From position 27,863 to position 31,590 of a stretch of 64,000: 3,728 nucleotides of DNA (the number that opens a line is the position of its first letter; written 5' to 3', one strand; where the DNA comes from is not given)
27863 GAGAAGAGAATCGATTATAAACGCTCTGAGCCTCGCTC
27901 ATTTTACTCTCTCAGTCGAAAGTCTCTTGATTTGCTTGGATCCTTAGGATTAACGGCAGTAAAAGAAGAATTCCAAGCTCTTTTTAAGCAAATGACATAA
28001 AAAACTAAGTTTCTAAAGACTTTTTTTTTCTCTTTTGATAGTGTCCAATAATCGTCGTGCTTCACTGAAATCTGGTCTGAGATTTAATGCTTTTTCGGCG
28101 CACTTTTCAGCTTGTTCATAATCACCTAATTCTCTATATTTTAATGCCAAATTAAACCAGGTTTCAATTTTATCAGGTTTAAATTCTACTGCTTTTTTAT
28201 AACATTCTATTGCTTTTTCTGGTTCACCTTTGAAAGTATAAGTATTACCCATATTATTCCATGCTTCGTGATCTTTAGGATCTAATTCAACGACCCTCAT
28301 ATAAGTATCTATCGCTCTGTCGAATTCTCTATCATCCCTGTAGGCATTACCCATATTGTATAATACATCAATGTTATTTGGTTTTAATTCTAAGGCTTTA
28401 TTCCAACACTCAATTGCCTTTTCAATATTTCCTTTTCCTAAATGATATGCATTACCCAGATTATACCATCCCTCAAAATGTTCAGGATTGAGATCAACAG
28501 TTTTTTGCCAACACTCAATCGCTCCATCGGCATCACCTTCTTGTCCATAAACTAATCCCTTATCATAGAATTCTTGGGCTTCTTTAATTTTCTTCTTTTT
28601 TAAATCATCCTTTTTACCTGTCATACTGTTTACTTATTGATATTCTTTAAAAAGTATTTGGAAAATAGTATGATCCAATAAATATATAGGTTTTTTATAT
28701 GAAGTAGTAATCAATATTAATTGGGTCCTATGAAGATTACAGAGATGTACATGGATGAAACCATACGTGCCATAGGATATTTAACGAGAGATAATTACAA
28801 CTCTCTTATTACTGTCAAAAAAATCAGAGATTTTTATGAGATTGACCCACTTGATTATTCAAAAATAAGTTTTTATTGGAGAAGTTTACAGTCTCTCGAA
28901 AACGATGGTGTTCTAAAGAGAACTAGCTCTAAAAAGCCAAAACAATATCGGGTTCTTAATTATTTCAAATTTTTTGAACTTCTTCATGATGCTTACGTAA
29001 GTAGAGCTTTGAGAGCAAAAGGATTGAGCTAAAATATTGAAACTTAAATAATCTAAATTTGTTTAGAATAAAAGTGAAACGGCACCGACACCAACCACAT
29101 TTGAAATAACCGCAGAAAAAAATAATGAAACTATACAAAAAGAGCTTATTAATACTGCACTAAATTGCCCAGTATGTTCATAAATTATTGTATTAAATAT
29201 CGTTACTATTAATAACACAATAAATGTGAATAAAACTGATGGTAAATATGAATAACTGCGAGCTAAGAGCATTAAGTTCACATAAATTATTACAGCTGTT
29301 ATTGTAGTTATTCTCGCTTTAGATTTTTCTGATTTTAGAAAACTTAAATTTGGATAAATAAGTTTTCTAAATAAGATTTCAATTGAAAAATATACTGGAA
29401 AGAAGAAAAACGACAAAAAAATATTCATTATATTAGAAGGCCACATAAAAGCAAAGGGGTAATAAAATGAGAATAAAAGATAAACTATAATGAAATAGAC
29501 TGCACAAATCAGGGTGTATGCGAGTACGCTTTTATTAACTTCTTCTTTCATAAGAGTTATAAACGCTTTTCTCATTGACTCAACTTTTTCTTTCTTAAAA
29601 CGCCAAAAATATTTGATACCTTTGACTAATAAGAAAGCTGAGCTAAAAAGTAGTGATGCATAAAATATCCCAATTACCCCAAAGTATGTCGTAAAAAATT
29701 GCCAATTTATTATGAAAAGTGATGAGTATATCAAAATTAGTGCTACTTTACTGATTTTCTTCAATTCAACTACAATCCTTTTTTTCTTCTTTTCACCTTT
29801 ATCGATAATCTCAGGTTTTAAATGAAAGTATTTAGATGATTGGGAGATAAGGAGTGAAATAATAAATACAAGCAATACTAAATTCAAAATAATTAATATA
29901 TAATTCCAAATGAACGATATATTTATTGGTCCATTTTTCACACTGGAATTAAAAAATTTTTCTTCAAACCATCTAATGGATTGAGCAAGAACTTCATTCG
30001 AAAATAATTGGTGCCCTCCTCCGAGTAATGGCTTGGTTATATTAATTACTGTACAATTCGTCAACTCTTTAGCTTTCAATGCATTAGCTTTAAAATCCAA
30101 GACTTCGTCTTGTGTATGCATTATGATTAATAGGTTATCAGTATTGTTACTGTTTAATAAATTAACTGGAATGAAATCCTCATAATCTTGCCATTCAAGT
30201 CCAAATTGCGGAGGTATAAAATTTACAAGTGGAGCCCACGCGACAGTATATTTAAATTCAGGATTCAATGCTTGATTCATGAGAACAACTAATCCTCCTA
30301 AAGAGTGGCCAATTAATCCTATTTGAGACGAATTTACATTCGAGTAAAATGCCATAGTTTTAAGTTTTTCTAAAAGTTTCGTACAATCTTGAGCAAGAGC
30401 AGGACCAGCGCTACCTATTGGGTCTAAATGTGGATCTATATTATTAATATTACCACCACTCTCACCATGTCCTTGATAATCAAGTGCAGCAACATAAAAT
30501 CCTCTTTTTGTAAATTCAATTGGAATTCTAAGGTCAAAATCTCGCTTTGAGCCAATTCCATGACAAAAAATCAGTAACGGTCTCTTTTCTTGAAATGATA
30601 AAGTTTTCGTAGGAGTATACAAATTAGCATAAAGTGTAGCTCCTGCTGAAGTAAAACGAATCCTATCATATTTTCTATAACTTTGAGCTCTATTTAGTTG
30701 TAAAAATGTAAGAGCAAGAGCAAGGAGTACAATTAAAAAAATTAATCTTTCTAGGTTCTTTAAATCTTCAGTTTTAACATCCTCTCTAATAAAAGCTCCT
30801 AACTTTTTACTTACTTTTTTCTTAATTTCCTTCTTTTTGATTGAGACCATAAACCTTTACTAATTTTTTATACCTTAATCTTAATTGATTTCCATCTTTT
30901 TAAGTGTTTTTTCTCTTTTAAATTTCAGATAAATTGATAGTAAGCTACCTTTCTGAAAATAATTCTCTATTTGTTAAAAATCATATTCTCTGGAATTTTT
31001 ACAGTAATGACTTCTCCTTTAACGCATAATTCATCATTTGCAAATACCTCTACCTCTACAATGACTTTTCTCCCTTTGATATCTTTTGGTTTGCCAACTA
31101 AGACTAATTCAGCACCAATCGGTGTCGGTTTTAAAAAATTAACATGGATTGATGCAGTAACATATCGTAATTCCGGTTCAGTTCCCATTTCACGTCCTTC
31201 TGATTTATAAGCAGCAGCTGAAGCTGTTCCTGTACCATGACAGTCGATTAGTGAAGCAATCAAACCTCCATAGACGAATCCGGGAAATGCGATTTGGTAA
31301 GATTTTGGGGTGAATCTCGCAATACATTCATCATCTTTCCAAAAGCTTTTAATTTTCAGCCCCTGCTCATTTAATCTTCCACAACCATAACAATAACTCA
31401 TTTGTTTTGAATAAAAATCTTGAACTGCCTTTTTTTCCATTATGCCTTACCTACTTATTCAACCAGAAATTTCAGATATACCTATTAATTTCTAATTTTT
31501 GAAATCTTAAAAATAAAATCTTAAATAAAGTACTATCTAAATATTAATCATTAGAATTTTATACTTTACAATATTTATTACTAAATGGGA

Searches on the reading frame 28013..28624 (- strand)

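Call 77: search_protein_families(library=pfam, proteins=[window:28013-28624:-], max_evalue=0.001)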
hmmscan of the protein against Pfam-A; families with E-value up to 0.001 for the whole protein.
window:28013-28624:- (203 aa): 33 families (the best 25 are shown)
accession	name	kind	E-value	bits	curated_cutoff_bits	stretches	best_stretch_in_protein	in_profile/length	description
PF00515.34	TPR_1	-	1.1e-49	164.7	27.8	5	120-151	2-33/34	Tetratricopeptide repeat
PF13414.12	TPR_11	-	1.1e-44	150.2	26.8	4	64-95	7-38/42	TPR repeat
PF07719.23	TPR_2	-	9.6e-42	138.1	27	5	154-185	2-33/34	Tetratricopeptide repeat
PF13181.12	TPR_8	-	6.1e-41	135.5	25.7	4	120-151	2-33/34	Tetratricopeptide repeat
PF13431.12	TPR_17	-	2.4e-36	121.4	24.4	4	108-140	2-34/34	Tetratricopeptide repeat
PF13428.12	TPR_14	-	1.3e-25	87.7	23.5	3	87-126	3-42/44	Tetratricopeptide repeat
PF13424.12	TPR_12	-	2e-24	86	30.1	2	120-184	4-76/77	Tetratricopeptide repeat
PF13432.12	TPR_16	-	4e-23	81.9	32.7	2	20-84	1-64/65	Tetratricopeptide repeat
PF13176.12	TPR_7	-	4.3e-21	73.6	27.9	2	88-118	2-34/36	Tetratricopeptide repeat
PF14559.12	TPR_19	-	1.7e-19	70.3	25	2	133-193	5-65/68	Tetratricopeptide repeat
PF13174.12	TPR_6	-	1.1e-17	63.8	26.3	0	86-117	1-32/33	Tetratricopeptide repeat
PF13371.12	TPR_9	-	2.4e-16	59.9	35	1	133-192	9-68/73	Tetratricopeptide repeat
PF23914.1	TPR_CcmH_CycH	-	2.4e-14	53.9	42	1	46-145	46-147/158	Cytochrome c-type biogenesis protein H TPR domain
PF13374.12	TPR_10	-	2.9e-10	40.2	27.5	0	158-183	7-32/42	Tetratricopeptide repeat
PF13429.12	TPR_15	-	3.1e-09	37.1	26.2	0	92-152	120-179/280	Tetratricopeptide repeat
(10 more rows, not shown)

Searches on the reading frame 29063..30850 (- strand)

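Call 56: search_protein_families(library=pfam, proteins=[window:29063-30850:-], max_evalue=0.001)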
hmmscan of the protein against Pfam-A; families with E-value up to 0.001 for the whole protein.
window:29063-30850:- (595 aa): 7 families
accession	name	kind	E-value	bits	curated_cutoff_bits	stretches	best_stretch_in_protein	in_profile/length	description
PF12146.15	Hydrolase_4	-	2e-10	40.8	27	1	88-214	2-116/239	Serine aminopeptidase, S33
PF03403.19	PAF-AH_p_II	-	3.2e-09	36.3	20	1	75-127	82-137/372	Platelet-activating factor acetylhydrolase, isoform II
PF12697.13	Abhydrolase_6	-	1.9e-07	32.4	26.3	1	93-210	1-94/217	Alpha/beta hydrolase family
PF00561.26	Abhydrolase_1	-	3.4e-06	27.3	25.8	1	91-191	1-85/245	alpha/beta hydrolase fold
PF00326.27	Peptidase_S9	-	8.2e-06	25.9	22.6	1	113-211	10-101/213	Prolyl oligopeptidase family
PF05728.18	UPF0227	-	0.00011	22.6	21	1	138-258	24-155/187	Uncharacterised protein family (UPF0227)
PF00756.26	Esterase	-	0.00098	19.4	22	0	171-264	111-210/251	Putative esterase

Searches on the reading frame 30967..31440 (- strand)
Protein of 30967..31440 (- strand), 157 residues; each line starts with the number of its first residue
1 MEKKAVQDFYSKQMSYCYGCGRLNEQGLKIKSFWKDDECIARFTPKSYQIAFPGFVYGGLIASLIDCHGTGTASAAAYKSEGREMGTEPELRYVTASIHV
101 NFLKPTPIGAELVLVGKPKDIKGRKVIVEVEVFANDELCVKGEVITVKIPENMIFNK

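Call 77: search_protein_families(library=pfam, proteins=[window:30967-31440:-], max_evalue=0.001)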
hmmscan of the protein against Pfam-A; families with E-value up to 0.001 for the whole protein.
window:30967-31440:- (157 aa): 2 families
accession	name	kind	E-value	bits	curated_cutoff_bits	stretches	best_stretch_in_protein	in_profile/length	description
PF03061.28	4HBT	-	1.1e-09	38.8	20.6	1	54-137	2-75/79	Thioesterase superfamily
PF22636.2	FlK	-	6.3e-06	26.7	27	1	92-145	43-96/103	Fluoroacetyl-CoA-specific thioesterase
